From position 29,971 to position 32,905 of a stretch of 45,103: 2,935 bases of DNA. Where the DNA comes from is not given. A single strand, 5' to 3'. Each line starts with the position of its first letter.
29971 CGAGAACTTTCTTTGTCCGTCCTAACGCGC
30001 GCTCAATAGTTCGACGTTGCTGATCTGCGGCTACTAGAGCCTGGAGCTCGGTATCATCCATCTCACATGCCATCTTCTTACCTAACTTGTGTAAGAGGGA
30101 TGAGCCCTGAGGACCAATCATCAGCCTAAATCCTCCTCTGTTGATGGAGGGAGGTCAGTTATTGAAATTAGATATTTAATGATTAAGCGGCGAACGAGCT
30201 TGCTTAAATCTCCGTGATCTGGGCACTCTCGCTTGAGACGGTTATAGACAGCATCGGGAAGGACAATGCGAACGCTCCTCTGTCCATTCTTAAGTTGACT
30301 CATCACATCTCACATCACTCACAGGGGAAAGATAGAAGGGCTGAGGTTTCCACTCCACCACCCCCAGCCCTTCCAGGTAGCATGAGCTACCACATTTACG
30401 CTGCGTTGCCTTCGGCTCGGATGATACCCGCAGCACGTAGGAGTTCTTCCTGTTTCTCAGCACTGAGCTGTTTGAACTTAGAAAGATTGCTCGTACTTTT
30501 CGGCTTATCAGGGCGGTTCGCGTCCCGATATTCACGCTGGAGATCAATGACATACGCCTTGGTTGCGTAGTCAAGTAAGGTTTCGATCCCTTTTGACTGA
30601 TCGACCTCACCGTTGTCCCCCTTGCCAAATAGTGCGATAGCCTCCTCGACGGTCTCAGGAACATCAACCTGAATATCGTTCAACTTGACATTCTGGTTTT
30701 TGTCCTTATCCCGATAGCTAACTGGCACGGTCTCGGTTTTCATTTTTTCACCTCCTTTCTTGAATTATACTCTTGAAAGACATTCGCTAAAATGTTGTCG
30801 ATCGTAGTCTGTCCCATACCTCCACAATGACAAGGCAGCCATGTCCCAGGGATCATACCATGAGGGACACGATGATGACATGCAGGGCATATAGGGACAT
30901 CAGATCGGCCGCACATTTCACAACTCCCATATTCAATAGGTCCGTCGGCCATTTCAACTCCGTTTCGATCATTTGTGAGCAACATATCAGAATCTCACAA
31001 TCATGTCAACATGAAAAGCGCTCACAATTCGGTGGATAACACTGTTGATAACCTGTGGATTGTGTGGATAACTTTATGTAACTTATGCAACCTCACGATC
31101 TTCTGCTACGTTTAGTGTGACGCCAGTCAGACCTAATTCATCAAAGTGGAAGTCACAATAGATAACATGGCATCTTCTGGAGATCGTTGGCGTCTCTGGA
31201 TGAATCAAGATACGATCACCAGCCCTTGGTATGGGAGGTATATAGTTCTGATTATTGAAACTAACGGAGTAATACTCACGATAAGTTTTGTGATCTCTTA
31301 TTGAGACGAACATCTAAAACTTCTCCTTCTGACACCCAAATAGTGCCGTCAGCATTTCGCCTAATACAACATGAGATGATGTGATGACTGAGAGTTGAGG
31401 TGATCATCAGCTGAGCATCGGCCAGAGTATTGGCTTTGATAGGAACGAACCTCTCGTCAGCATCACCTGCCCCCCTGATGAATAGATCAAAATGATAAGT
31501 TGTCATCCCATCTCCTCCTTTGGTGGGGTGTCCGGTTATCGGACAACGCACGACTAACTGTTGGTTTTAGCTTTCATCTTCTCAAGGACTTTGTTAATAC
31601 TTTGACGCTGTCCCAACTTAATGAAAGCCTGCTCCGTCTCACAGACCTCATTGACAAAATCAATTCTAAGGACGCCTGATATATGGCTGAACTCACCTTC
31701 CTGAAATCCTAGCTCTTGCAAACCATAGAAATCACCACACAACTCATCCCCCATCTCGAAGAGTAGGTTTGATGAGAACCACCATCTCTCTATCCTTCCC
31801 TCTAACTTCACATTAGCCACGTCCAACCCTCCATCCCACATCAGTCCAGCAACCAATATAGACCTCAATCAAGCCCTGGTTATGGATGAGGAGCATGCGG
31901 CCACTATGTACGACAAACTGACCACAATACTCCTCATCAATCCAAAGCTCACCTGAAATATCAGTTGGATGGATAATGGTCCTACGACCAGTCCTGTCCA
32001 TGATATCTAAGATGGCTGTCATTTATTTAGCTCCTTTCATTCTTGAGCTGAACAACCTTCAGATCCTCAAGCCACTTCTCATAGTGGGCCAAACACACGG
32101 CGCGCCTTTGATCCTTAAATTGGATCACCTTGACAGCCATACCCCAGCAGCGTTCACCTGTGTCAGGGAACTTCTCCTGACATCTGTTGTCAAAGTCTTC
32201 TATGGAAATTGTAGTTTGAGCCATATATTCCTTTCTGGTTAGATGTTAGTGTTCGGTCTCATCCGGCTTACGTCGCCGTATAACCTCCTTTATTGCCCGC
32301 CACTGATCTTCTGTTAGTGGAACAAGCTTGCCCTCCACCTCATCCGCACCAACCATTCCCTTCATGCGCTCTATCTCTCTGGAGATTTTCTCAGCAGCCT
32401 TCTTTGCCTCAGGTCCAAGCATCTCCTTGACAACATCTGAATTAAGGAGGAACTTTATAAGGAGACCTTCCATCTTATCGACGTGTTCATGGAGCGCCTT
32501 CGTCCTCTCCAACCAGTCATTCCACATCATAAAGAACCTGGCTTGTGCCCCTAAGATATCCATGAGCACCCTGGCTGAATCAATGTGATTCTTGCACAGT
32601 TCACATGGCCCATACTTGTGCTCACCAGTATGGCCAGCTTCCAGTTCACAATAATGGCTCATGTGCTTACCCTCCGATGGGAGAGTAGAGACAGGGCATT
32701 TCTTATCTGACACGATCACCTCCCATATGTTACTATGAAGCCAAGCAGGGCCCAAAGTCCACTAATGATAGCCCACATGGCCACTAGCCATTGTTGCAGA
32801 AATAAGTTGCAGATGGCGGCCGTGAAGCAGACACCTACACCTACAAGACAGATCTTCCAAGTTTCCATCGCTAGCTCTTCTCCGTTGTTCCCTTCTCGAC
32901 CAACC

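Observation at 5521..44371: Eight dispersed copies of the palindrome TGTCCGG-WWW-CCGGACA, conserved regardless of coding frame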

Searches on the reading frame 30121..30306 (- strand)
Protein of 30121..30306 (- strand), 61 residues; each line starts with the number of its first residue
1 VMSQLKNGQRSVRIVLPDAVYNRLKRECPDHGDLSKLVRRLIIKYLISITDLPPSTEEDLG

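Call 33: search_protein_families(library=pfam, max_evalue=0.01, proteins=[window:30121-30306:-])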
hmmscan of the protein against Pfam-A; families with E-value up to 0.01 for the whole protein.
window:30121-30306:- (61 aa): 1 family
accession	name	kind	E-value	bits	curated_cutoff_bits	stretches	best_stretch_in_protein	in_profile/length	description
PF07878.17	RHH_5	-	0.0011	19.1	26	1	12-32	4-24/43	CopG-like RHH_1 or ribbon-helix-helix domain, RHH_5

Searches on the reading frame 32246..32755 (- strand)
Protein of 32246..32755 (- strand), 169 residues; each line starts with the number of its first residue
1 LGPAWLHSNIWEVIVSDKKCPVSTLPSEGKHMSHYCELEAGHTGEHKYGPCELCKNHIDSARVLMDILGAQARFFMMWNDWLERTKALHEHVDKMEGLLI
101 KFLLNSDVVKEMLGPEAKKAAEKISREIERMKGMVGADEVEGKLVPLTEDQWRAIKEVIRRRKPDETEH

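Call 54: search_protein_families(library=pfam, max_evalue=0.1, proteins=[window:32246-32755:-])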
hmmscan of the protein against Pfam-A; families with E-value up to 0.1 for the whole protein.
window:32246-32755:- (169 aa): 0 families
